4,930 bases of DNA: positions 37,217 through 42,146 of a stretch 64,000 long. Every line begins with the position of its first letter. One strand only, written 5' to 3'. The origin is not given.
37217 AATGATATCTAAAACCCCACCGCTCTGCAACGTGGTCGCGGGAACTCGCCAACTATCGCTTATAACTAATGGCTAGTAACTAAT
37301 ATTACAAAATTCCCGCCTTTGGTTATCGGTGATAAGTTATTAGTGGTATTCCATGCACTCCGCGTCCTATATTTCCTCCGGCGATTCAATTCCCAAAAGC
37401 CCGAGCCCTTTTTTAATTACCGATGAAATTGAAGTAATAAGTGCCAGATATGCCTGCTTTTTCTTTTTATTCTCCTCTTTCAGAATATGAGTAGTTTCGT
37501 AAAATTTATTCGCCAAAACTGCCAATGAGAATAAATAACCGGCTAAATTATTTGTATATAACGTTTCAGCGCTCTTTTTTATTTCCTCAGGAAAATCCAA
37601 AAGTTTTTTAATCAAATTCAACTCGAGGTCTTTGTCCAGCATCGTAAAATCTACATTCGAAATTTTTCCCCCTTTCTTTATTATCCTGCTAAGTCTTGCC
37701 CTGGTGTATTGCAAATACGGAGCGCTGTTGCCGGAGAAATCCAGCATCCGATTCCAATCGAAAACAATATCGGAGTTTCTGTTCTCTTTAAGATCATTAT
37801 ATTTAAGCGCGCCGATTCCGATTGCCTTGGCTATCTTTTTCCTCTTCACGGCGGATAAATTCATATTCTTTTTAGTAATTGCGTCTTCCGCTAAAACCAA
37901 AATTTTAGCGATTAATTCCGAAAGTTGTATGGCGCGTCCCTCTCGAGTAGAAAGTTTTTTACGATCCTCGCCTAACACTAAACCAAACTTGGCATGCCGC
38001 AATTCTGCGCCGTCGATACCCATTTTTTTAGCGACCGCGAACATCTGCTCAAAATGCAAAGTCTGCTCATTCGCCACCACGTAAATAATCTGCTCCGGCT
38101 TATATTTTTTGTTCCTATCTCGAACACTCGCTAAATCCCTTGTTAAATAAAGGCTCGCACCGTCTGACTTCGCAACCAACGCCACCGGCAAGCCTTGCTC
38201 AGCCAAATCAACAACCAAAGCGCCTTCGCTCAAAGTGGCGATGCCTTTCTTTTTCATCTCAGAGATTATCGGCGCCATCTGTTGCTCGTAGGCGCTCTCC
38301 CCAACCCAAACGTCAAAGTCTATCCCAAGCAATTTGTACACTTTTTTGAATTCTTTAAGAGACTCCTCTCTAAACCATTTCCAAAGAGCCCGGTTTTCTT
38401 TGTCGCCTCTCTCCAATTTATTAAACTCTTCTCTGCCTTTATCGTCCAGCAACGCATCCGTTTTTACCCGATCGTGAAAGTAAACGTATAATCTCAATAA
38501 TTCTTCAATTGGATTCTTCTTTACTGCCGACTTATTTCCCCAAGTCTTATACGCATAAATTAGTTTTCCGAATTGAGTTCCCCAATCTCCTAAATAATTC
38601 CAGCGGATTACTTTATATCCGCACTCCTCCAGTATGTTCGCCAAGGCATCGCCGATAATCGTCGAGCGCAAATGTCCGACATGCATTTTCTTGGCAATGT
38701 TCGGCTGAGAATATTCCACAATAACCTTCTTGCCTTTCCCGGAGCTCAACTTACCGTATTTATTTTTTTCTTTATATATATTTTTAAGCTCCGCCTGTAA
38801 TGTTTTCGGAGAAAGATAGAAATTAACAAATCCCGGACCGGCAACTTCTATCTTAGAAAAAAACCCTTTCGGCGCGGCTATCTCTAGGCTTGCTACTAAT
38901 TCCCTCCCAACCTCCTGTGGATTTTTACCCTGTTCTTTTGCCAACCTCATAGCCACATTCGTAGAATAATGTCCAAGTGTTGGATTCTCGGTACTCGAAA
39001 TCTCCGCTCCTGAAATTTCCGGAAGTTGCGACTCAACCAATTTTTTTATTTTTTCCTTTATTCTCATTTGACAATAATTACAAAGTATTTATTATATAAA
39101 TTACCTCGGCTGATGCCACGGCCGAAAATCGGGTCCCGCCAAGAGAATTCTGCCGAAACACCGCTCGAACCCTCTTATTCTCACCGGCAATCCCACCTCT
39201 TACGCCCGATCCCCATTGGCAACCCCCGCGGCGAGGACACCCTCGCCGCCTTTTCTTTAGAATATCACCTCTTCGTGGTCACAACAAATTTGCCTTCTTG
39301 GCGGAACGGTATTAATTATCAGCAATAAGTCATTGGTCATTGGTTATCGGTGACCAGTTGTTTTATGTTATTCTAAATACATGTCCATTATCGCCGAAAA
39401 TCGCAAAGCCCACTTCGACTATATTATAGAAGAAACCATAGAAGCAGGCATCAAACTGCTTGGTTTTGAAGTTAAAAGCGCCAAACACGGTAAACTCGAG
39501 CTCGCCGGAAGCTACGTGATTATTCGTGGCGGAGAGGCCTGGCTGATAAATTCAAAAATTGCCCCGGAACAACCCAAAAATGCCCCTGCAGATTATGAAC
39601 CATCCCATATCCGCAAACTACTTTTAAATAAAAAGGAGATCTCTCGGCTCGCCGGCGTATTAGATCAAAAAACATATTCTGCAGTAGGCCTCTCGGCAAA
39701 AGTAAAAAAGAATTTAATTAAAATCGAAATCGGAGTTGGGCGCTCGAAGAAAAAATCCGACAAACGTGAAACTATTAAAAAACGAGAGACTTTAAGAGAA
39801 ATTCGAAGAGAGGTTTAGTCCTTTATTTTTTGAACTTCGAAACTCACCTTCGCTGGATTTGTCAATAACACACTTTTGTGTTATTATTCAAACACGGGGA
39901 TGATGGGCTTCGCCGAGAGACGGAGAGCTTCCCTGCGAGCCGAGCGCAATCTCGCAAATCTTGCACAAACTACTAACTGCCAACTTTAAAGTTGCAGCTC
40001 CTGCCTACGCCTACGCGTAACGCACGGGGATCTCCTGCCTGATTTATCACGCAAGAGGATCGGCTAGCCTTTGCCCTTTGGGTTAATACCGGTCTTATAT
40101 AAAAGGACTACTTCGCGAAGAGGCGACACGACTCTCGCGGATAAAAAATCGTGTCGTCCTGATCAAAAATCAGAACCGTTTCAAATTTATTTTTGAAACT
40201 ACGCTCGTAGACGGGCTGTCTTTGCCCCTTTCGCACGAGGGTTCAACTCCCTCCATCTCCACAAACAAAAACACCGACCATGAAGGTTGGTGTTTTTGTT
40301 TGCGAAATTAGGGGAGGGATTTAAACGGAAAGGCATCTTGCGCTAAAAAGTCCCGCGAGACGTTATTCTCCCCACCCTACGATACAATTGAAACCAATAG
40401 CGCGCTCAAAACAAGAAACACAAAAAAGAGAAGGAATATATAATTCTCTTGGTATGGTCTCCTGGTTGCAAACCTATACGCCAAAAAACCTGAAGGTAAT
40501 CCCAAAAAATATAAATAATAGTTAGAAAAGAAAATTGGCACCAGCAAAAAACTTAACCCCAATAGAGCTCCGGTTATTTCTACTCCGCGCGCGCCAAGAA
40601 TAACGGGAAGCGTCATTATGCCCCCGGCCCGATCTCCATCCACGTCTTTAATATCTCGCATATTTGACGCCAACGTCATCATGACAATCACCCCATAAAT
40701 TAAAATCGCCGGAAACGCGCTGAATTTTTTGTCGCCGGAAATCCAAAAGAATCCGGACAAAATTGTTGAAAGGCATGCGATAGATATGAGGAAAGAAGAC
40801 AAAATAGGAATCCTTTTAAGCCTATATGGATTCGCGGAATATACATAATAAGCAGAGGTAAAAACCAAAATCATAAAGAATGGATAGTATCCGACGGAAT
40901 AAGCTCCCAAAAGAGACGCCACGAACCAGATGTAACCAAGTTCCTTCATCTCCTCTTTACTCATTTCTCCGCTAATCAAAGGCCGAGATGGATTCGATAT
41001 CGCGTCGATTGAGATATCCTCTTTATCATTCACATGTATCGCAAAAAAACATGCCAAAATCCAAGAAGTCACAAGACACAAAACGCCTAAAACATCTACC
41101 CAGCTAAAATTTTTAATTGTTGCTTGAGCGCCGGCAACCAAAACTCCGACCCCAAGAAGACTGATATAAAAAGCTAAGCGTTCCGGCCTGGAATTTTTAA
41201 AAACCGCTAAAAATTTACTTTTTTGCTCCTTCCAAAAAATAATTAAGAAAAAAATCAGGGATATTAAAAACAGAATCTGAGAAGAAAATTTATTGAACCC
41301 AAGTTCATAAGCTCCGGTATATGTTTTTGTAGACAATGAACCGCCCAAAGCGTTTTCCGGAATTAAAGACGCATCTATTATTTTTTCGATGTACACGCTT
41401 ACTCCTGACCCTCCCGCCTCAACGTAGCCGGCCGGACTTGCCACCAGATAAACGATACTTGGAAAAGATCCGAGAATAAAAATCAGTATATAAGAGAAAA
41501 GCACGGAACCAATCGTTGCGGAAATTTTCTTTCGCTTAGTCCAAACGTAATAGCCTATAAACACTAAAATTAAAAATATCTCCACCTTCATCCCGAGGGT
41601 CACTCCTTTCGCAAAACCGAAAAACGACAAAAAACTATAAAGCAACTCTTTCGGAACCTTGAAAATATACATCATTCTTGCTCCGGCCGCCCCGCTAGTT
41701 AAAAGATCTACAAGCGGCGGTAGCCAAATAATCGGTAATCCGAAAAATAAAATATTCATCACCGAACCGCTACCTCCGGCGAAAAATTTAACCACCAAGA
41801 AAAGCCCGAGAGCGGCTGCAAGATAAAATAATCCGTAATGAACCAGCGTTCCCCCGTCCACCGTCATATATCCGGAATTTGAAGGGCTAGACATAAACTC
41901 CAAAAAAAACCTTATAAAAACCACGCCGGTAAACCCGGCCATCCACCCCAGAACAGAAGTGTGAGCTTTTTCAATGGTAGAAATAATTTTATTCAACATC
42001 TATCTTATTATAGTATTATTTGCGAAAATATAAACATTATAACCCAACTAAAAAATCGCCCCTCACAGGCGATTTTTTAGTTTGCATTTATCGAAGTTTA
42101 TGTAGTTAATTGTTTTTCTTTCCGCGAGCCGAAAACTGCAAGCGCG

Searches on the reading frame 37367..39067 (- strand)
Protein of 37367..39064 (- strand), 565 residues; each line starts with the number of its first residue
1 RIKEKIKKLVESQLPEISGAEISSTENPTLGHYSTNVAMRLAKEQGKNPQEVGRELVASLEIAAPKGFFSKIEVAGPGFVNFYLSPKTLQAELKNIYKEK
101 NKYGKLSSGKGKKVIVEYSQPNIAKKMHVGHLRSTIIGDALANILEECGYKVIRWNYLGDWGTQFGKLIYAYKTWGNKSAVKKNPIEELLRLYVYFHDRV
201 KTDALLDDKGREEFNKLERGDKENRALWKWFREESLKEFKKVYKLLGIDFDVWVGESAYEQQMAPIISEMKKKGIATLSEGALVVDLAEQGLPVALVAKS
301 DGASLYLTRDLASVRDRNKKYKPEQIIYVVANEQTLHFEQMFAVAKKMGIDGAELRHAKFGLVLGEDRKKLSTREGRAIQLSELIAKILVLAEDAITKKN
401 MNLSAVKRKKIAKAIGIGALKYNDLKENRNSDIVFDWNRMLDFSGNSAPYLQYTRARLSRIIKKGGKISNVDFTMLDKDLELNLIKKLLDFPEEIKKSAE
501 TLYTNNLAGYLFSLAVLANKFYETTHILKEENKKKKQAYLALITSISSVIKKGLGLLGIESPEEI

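Call 26: search_protein_families(library=pfam, proteins=[window:37367-39064:-], max_evalue=0.01)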
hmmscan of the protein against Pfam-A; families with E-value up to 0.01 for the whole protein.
window:37367-39064:- (565 aa): 4 families
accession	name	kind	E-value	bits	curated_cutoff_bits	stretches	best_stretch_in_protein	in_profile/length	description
PF00750.26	tRNA-synt_1d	-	9.2e-100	334.4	23.3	1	93-437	2-349/349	tRNA synthetases class I (R), catalytic domain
PF05746.21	DALR_1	-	4.5e-25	88.5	22.3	1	451-564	1-116/117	DALR anticodon binding domain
PF03485.21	Arg_tRNA_synt_N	-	2.8e-19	69.9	21.5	1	2-84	7-85/85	Arginyl tRNA synthetase N terminal domain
PF01406.26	tRNA-synt_1e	-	0.003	17.4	27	0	115-160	11-56/301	tRNA synthetases class I (C) catalytic domain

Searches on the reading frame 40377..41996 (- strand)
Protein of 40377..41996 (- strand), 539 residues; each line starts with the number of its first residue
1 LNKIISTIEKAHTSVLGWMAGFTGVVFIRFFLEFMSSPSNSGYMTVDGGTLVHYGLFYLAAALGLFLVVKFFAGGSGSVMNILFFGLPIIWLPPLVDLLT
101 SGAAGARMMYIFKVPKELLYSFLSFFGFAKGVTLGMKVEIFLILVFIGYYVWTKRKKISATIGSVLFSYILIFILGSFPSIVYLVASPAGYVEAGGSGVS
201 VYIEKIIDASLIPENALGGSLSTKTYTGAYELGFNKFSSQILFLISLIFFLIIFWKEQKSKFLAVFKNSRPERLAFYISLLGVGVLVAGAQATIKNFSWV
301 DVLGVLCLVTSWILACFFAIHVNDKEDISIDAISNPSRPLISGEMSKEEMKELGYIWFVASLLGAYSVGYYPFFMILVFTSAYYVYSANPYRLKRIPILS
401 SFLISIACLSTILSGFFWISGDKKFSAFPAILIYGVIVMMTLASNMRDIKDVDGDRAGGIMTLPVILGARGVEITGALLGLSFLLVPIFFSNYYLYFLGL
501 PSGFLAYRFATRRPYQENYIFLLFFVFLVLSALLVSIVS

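Call 26: search_protein_families(library=pfam, proteins=[window:40377-41996:-], max_evalue=0.01)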
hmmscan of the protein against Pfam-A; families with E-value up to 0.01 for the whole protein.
window:40377-41996:- (539 aa): 1 family
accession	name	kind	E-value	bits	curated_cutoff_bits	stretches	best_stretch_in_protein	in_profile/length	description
PF01040.23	UbiA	-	2.2e-29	102.9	34.2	1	286-522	6-244/250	UbiA prenyltransferase family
